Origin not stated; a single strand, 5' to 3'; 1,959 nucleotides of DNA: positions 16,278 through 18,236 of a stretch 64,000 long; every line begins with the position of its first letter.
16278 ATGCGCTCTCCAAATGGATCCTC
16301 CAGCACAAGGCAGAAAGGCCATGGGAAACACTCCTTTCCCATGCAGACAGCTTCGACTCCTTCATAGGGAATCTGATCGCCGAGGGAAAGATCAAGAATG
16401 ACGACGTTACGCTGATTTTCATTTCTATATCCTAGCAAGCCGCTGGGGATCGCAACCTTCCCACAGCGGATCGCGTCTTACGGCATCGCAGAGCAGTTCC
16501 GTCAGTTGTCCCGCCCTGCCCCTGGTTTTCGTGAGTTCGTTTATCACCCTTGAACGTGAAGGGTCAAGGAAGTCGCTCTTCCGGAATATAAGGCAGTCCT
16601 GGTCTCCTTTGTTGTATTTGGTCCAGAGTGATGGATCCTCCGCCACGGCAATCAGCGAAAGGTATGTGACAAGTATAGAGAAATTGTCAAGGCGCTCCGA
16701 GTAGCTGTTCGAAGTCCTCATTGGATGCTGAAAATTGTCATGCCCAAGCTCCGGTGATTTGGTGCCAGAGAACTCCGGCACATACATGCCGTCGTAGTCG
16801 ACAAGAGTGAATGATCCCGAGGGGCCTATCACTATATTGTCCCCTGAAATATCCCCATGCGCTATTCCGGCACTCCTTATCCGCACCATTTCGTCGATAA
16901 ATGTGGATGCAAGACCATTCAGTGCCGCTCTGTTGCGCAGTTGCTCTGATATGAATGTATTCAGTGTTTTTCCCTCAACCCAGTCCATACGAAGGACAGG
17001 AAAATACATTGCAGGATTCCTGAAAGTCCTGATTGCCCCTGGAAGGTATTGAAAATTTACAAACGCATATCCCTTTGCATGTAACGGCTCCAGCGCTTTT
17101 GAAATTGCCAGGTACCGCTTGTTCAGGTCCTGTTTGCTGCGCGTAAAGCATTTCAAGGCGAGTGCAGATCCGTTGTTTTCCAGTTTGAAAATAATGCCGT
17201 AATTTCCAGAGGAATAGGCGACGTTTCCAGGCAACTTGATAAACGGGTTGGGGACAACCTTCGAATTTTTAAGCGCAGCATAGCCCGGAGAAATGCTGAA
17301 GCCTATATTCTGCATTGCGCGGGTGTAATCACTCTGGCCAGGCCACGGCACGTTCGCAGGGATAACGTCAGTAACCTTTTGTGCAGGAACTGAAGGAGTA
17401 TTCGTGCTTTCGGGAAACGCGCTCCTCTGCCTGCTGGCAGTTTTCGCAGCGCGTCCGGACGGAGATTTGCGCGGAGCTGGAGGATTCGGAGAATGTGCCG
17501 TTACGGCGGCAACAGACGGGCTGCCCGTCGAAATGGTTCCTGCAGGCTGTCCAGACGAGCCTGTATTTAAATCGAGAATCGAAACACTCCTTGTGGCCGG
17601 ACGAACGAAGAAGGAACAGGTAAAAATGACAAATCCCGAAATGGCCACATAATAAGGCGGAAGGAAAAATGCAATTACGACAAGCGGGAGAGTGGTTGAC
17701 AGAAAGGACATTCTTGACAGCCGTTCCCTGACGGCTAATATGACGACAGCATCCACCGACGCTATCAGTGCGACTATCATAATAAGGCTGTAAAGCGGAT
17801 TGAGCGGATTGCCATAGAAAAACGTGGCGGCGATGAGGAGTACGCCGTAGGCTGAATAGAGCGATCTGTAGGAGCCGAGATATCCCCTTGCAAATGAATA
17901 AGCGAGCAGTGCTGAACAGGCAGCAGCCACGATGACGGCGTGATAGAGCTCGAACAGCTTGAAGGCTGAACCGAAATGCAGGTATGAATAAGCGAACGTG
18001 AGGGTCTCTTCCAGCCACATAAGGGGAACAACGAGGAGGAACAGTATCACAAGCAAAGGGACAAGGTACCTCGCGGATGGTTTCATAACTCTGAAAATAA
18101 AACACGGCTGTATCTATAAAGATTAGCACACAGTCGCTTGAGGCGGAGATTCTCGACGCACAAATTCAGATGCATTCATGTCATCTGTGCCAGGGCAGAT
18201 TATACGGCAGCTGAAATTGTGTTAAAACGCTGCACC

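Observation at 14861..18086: TerY-P-like triad in an archaeon: MIDAS vWA + PP2C phosphatase + membrane-embedded Ser/Thr kinase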

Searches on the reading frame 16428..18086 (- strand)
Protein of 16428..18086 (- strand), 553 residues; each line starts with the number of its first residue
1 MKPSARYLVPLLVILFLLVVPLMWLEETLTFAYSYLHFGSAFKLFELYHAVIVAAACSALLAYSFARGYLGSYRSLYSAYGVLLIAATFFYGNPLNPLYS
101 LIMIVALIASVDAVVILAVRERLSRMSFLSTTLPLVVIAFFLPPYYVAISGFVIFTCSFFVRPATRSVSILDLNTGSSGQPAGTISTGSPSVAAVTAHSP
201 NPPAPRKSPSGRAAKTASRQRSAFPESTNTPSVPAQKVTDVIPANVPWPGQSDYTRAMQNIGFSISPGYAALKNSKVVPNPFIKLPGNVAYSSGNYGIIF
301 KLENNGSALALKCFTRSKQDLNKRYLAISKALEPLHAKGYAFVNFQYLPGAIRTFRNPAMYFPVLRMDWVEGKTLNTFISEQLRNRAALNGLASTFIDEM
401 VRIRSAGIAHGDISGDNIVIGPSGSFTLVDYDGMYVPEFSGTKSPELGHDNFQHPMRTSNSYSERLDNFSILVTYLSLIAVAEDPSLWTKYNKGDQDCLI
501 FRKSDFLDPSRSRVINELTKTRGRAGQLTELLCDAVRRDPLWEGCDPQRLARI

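Call 3: search_protein_families(library=pfam, proteins=[window:16428-18086:-], max_evalue=0.1)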
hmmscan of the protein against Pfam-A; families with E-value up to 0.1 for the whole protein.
window:16428-18086:- (553 aa): 1 family
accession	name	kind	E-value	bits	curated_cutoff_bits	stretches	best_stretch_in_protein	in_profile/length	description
PF00069.31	Pkinase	-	0.00031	20.7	31.7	1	293-480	9-192/263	Protein kinase domain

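Call 4: search_protein_families(library=padloc, proteins=[window:16428-18086:-], max_evalue=0.1)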
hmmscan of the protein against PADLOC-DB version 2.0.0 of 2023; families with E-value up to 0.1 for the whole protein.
window:16428-18086:- (553 aa): 22 families
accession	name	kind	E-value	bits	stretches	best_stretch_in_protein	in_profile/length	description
PDLC02223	STK_OB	-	3.2e-60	202.6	1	283-527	35-272/562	-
PDLC03921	MkoA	-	3.8e-09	32.8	1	338-484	543-678/1607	-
PDLC04059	PD-T4-6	-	2.5e-06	24.8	1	367-440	90-169/433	-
PDLC04047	PD-T4-6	-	2.1e-05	21.8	1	364-431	87-155/327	-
PDLC04042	PD-T4-6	-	4.2e-05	21.3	1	363-431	84-153/292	-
PDLC04056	PD-T4-6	-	6.6e-05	20.2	1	368-431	88-150/415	-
PDLC03920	MkoA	-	0.00024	17.5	1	365-479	88-221/1112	-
PDLC04058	PD-T4-6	-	0.00031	17.9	1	368-430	95-159/460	-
PDLC04052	PD-T4-6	-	0.001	16.4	1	363-431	88-157/496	-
PDLC04057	PD-T4-6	-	0.0014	15.7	1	364-431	84-152/443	-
PDLC04054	PD-T4-6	-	0.0018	15.8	1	365-431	88-155/347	-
PDLC04049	PD-T4-6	-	0.0018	15.2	1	367-422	93-149/442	-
PDLC04138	mad6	-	0.0019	15.2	1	359-432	423-496/659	mads_6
PDLC04060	PD-T4-6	-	0.0031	14.5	1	365-431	85-152/486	-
PDLC04053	PD-T4-6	-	0.0037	14.8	1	365-470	86-196/311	-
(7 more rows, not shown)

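Call 5: search_protein_families(library=ncbifam, proteins=[window:16428-18086:-], max_evalue=0.1)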
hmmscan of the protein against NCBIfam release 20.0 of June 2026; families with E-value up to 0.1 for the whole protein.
window:16428-18086:- (553 aa): 10 families
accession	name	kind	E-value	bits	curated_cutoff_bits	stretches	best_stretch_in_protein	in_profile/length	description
NF038150.1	lanthi_synth_IV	equivalog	1.7e-05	23.3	650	1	346-490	253-400/851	class IV lanthionine synthetase LanL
NF011463.0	PRK14879.1-4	equivalog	0.00015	21.3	188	1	364-431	94-157/237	Kae1-associated kinase Bud32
NF038151.1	lanthi_synth_III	equivalog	0.00052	18.5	575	1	398-482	347-426/833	class III lanthionine synthetase LanKC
TIGR03724.2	arch_bud32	equivalog_domain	0.0052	16.3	125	1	364-431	69-128/193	KEOPS complex kinase/ATPase Bud32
NF033483.0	PknB_PASTA_kin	equivalog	0.03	13.4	450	1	365-431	84-151/563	Stk1 family PASTA domain-containing Ser/Thr kinase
NF011460.0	PRK14879.1-1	equivalog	0.031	13.4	199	1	364-421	87-143/232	Kae1-associated kinase Bud32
NF011462.0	PRK14879.1-3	equivalog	0.035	13.8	174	1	365-435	69-129/192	Kae1-associated kinase Bud32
NF002475.0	PRK01723.1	equivalog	0.038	13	142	1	399-433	155-189/241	3-deoxy-D-manno-octulosonic acid kinase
NF046102.1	CellCycRegCcrZ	equivalog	0.065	12.6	400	1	381-435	126-182/260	cell cycle regulator CcrZ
NF041645.1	prot_kin_PA4780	equivalog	0.078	12.2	350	0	393-425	149-181/274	PA4780 family RIO1-like protein kinase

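Call 10: find_homologous_proteins(query=window:16428-18086:-)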
Query window:16428-18086:- (553 aa): 273 proteins with E <= 0.001 among 8000 candidates; the best 120 are listed.
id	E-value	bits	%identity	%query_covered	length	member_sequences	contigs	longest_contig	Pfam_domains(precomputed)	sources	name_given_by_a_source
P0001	0.0e+0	1238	99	100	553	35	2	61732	-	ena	-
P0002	7.3e-262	888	70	100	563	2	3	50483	-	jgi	jgi:hypothetical protein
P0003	8.5e-228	775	62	100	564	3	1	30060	PF00069.32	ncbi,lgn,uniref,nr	ncbi:MAG: hypothetical protein KIY12_02330 [Thermoplasmata archaeon]|uniref:Protein kinase domain-co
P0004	3.6e-203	694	55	100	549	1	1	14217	PF00069.32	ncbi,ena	-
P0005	5.8e-199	680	55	100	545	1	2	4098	PF00069.32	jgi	jgi:predicted Ser/Thr protein kinase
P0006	1.3e-194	666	56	94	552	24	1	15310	PF00069.32,PF03109.23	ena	-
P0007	7.0e-193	660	53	100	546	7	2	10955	PF00069.32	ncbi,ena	-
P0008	2.6e-189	648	53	93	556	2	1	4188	PF00069.32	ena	-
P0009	2.0e-179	616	55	92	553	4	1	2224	PF00069.32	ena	-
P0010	5.4e-176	604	51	94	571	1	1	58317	-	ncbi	-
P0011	1.9e-174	599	50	100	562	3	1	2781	PF00069.32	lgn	-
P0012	2.9e-173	595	48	95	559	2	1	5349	PF00069.32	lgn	-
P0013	8.3e-171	587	67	57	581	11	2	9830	PF00069.32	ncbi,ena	-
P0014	1.5e-170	586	30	31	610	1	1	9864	PF03109.23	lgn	-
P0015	6.2e-167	574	48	96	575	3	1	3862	PF00069.32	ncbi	-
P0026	8.9e-138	478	44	97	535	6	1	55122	PF00069.32,PF03109.23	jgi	jgi:Ca2+/Na+ antiporter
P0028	1.2e-129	451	42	100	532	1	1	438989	PF00069.32,PF03109.23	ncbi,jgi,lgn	-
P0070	5.0e-71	258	41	56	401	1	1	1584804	PF00069.32,PF01163.29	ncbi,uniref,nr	ncbi:hypothetical protein [Thermoplasma volcanium GSS1]|uniref:Protein kinase domain-containing prot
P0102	7.0e-45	172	38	50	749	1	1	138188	PF13371.13,PF00515.35,PF13181.13,PF07719.24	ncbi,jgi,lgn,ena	jgi:tetratricopeptide (TPR) repeat protein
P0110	4.3e-44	169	36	52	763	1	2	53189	PF25168.2,PF23769.2,PF23586.3,PF24105.2,PF24805.2,PF17005.12,PF25048.2,PF24017.3,PF23342.2,PF13570.14,PF23760.2,PF24817.2,PF23798.2,PF23393.3,PF23385.2,PF23389.2,PF23609.2,PF20426.5,PF25460.2,PF00400.39,PF11715.17,PF23414.2,PF25178.1,PF23410.5,PF23775.2,PF25174.2,PF24814.2,PF23381.2,PF21029.4,PF2517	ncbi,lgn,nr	ncbi:MAG: hypothetical protein H0X66_07475 [Verrucomicrobia bacterium]|nr:hypothetical protein [Verr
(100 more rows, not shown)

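Call 11: find_encoding_contigs(protein=P0003, flank=8000, max_places=2)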
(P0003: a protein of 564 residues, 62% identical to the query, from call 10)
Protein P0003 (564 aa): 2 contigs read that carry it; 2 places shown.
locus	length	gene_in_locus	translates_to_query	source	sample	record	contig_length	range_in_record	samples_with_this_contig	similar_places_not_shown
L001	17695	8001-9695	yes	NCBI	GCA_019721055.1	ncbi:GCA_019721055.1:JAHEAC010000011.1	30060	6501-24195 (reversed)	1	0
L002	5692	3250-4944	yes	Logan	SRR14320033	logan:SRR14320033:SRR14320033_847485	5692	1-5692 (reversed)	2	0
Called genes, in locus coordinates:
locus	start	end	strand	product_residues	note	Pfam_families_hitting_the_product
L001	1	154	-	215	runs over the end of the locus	PF01813:ATP-synt_D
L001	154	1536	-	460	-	PF02874:ATP-synt_ab_N, PF00006:ATP-synt_ab, PF22919:ATP-synt_VA_C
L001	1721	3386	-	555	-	PF02874:ATP-synt_ab_N, PF16886:ATP-synt_ab_Xtn, PF00006:ATP-synt_ab, PF22919:ATP-synt_VA_C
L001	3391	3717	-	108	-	PF01990:ATP-synt_F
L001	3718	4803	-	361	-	PF01992:vATP-synt_AC39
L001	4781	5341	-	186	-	PF01991:vATP-synt_E (weak)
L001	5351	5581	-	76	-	PF00137:ATP-synt_C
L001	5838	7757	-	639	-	PF05625:PAXNEB (weak), PF06745:ATPase, PF23442:DUF7125 (weak), PF24336:DUF7504 (weak)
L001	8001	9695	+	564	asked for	PF00069:Pkinase (faint)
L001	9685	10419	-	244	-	PF13672:PP2C_2 (weak)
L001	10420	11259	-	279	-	-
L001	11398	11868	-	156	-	PF02371:Transposase_20 (weak)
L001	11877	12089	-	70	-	-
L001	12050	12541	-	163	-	PF01548:DEDD_Tnp_IS110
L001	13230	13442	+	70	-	-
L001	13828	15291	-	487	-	PF00149:Metallophos, PF04042:DNA_pol_E_B, PF12850:Metallophos_2 (weak)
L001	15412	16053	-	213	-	PF01209:Ubie_methyltran, PF13847:Methyltransf_31, PF13649:Methyltransf_25, PF08241:Methyltransf_11, PF08242:Methyltransf_12 (weak)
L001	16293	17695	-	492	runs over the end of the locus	PF07690:MFS_1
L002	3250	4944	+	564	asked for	PF00069:Pkinase (faint)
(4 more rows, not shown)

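Call 12: find_encoding_contigs(protein=P0028, flank=8000, max_places=2)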
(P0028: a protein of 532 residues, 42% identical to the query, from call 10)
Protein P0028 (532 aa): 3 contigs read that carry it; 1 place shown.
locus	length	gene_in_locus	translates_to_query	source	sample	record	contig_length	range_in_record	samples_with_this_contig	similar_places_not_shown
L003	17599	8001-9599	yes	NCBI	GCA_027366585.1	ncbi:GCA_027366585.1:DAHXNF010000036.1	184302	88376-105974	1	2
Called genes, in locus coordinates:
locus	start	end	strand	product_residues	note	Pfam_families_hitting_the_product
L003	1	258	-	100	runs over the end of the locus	-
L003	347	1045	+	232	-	-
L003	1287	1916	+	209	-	-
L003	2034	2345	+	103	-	-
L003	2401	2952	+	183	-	PF00857:Isochorismatase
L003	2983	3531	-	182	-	PF01625:PMSR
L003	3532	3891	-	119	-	PF01641:SelR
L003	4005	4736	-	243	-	PF00705:PCNA_N, PF02144:Rad1 (faint), PF02747:PCNA_C (weak)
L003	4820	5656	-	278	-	PF04055:Radical_SAM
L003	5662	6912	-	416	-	PF04894:Nre_N, PF04895:Nre_C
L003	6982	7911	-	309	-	PF03069:FmdA_AmdA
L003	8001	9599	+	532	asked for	PF00069:Pkinase (weak), PF03109:ABC1 (weak)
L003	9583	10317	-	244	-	-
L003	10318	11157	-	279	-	-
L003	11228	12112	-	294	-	PF01636:APH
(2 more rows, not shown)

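Call 13: find_encoding_contigs(protein=P0070, flank=8000, max_places=2)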
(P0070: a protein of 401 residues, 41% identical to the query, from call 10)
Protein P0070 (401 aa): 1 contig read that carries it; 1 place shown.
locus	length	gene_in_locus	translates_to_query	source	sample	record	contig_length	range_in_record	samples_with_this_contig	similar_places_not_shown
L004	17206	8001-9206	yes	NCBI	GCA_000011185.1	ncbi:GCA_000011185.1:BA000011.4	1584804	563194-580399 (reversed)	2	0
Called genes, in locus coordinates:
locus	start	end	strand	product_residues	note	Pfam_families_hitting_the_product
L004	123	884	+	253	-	PF00149:Metallophos, PF12850:Metallophos_2 (faint)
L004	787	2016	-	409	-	PF05201:GlutR_N, PF01488:Shikimate_DH, PF00745:GlutR_dimer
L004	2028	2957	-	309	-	PF00291:PALP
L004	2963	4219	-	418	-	PF03463:eRF1_1, PF18854:baeRF_family10, PF03464:eRF1_2, PF18859:acVLRF1, PF03465:eRF1_3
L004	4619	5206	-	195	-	-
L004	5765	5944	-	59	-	-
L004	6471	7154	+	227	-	PF00696:AA_kinase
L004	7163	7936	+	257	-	PF00994:MoCF_biosynth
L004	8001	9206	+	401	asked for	PF00069:Pkinase, PF01163:RIO1 (weak)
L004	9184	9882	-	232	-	-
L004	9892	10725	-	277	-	PF00092:VWA (faint)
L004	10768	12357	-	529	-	PF02310:B12-binding, PF19864:Radical_SAM_N2 (faint), PF04055:Radical_SAM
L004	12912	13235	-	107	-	PF02635:DsrE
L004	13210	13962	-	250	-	PF00588:SpoU_methylase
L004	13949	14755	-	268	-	PF22199:FKBP26_IF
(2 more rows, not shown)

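Call 38: search_solved_structures(query=window:16428-18086:-, max_evalue=0.01)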
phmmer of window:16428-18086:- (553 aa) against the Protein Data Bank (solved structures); distinct sequences matched with E-value up to 0.01: 15.
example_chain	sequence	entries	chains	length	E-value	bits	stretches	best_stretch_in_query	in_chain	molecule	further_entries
1yhv_A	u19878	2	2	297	0.0038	18.8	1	367-479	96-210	Serine/threonine-protein kinase PAK 1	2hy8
4zlo_A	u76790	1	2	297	0.0039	18.8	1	367-479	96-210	Serine/threonine-protein kinase PAK 1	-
4zji_A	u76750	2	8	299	0.004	18.8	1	367-479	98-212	Serine/threonine-protein kinase PAK 1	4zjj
3fxz_A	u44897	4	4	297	0.0041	18.7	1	367-479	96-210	Serine/threonine-protein kinase PAK 1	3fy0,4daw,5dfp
1f3m_C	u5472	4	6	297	0.0041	18.7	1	367-479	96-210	SERINE/THREONINE-PROTEIN KINASE PAK-ALPHA | Serine/threonine-protein kinase PAK 1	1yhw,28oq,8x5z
4eqc_A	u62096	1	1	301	0.0042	18.7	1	367-479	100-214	Serine/threonine-protein kinase PAK 1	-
3q52_A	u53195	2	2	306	0.0044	18.6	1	367-479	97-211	Serine/threonine-protein kinase PAK 1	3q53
6fd3_A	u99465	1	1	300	0.0062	18.1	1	367-479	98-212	Serine/threonine-protein kinase PAK 3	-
9lbg_A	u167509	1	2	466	0.0066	18.1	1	366-479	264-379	Serine/threonine-protein kinase PAK 2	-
23es_A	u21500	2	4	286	0.0083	17.7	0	399-483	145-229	Membrane-associated tyrosine- and threonine-specific cdc2-inhibitory kinase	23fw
9lgn_A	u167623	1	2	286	0.0083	17.7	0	399-483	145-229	Membrane-associated tyrosine- and threonine-specific cdc2-inhibitory kinase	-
8zu2_A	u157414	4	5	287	0.0083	17.7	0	399-483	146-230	Membrane-associated tyrosine- and threonine-specific cdc2-inhibitory kinase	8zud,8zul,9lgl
8ztx_A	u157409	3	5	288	0.0084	17.7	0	399-483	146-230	Membrane-associated tyrosine- and threonine-specific cdc2-inhibitory kinase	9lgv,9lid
13lv_A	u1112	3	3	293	0.0087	17.7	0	399-483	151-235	Membrane-associated tyrosine- and threonine-specific cdc2-inhibitory kinase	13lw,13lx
3p1a_A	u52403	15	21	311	0.0097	17.5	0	399-483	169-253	Membrane-associated tyrosine- and threonine-specific cdc2-inhibitory kinase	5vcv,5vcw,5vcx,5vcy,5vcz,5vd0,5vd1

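Call 43: find_encoding_contigs(protein=P0110, flank=6000, max_places=1)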
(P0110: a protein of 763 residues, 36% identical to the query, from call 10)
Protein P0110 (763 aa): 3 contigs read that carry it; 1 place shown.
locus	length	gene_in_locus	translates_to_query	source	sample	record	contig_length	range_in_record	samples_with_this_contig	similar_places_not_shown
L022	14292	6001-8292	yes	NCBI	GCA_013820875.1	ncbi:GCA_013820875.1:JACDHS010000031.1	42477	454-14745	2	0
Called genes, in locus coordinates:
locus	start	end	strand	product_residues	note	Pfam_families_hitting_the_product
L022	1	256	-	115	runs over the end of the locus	PF15586:Imm8 (weak)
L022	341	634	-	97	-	-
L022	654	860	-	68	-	-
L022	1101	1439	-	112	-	-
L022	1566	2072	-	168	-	-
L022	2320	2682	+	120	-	-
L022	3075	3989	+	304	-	-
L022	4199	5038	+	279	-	PF13519:VWA_2 (faint)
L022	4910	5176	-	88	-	-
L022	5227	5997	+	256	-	PF13672:PP2C_2 (weak)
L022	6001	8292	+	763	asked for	PF24807:WD40_CDC20-Fz, PF00400:WD40, PF23381:Beta-prop_IFT122_1st, PF24105:Beta-prop_CAF1B_HIR1, PF24782:WD40_MABP1-WDR62_2nd, PF24805:EIF3I, PF24814:WD40_Prp19, PF24817:WD40_WDHD1_1st, +70 more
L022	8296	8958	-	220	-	PF09335:VTT_dom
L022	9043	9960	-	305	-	PF14375:Cys_rich_CWC (weak), PF07963:N_methyl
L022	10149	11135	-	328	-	-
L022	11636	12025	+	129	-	-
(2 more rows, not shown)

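Call 44: find_encoding_contigs(protein=P0102, flank=6000, max_places=1)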
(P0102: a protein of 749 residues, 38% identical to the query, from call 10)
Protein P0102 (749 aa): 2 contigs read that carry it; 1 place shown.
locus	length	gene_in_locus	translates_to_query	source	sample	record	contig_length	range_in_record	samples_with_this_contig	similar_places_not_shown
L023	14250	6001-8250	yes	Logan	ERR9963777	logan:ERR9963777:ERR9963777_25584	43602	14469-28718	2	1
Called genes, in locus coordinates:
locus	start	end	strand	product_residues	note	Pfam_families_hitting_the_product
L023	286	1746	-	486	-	PF25917:BSH_RND, PF25973:BSH_CzcB (weak), PF25954:Beta-barrel_RND_2, PF26002:Beta-barrel_AprE (faint), PF25967:RND-MFP_C, PF25989:YknX_C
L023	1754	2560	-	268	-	PF00392:GntR, PF07729:FCD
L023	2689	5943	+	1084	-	PF00873:ACR_tran, PF03176:MMPL (weak)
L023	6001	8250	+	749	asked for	PF07719:TPR_2 (faint), PF00515:TPR_1 (faint), PF13181:TPR_8 (faint), PF13371:TPR_9 (faint)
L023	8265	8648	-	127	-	PF01152:Bac_globin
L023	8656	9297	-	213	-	-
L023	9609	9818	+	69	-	-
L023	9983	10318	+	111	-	-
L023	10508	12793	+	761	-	PF00989:PAS (weak), PF08448:PAS_4 (weak), PF13188:PAS_8 (faint), PF13426:PAS_9 (faint), PF00989:PAS (weak), PF00512:HisKA (weak)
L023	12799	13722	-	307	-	-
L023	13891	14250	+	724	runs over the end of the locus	PF13426:PAS_9 (faint), PF13188:PAS_8 (faint), PF00989:PAS, PF08448:PAS_4 (weak), PF02518:HATPase_c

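Call 45: predict_structure(alignment_id=A4)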
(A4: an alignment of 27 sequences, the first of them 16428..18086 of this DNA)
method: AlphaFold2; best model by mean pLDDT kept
length: 553 residues; sequences in the alignment: 27
mean_pLDDT: 80.8   pTM: 0.57
mean pLDDT of the five models: 80.8, 80.5, 79.8, 79.4, 79.3
residues with pLDDT >= 90: 275; 70-90: 167; 50-70: 40; < 50: 71
segments of 3 or more residues with pLDDT < 50: 177-239, 284-286
pLDDT, mean of each block of 10 residues (from residue 1): 73 89 54 55 79 94 90 93 93 82 93 93 90 90 90 93 82 62 33 32 36 31 30 43 81 89 93 85 52 68 88 81 86 86 88 93 90 90 95 96 94 86 87 90 83 91 94 97 95 86 94 97 95 96 95 94
secondary structure, 60 per line:
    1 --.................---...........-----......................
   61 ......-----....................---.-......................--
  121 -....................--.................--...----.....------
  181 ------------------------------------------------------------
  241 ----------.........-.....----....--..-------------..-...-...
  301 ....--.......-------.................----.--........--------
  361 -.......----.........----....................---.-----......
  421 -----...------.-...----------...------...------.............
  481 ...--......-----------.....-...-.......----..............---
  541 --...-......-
elements in order: H3-19 H23-33 H39-66 H72-90 H97-118 H122-141 H144-160 H170-174 H251-259 H261-264 H270-273 E298-304 E307-313 H321-337 E345-352 E362-368 H375-381 H386-405 E418-420 E426-428 H468-483 H486-491 H503-507 H513-519 H524-537 H547-552
